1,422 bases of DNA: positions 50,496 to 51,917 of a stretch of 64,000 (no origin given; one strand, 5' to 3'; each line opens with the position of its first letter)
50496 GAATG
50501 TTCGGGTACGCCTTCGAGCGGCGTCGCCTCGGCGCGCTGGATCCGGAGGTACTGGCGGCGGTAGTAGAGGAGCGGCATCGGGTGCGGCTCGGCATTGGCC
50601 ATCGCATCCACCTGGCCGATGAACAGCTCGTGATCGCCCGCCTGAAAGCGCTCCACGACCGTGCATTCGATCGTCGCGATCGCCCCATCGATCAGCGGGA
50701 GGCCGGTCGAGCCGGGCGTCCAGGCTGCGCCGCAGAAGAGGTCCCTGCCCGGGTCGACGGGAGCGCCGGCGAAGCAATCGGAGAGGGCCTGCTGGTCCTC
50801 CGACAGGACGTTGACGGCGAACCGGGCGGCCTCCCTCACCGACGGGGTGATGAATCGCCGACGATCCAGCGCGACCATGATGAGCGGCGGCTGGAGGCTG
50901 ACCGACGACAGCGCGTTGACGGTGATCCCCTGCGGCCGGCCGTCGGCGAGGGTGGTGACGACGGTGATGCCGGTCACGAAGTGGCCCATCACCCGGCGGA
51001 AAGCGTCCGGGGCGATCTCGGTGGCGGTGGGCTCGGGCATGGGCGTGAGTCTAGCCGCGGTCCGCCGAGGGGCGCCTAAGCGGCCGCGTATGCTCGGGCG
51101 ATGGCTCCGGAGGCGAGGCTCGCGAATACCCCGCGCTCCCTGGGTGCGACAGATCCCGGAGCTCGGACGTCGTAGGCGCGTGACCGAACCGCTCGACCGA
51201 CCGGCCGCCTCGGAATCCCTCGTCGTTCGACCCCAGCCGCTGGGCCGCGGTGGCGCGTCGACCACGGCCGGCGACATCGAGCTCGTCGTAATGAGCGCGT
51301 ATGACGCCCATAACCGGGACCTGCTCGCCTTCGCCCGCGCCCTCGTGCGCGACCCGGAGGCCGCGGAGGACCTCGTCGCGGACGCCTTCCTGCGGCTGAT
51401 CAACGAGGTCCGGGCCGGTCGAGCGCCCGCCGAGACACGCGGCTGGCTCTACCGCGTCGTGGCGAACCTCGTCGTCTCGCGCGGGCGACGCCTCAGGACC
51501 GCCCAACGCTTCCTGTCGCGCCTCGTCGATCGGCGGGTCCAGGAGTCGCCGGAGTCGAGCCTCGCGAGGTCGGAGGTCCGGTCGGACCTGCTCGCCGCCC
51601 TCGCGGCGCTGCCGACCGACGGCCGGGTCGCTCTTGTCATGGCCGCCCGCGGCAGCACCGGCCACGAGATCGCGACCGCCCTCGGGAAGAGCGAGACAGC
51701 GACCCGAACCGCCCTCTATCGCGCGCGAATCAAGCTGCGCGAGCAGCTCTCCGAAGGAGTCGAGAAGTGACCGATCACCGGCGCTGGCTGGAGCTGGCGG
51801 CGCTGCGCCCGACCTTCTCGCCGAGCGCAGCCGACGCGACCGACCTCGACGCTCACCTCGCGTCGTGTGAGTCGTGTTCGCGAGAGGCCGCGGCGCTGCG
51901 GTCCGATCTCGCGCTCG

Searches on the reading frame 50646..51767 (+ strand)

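Call 63: search_protein_families(library=pfam, proteins=[window:50646-51767:+], max_evalue=0.0001)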
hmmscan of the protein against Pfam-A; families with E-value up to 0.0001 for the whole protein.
window:50646-51767:+ (374 aa): 3 families
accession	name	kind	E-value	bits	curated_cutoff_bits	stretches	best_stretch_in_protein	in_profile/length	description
PF04542.20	Sigma70_r2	-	1.2e-10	41.4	24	1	219-284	2-69/71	Sigma-70 region 2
PF08281.18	Sigma70_r4_2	-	1.3e-07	31.6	25.7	1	314-364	3-54/54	Sigma-70, region 4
PF22029.2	PhyR_sigma2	-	3.3e-06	27.5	27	1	229-272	11-54/55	Sigma2 domain of PhyR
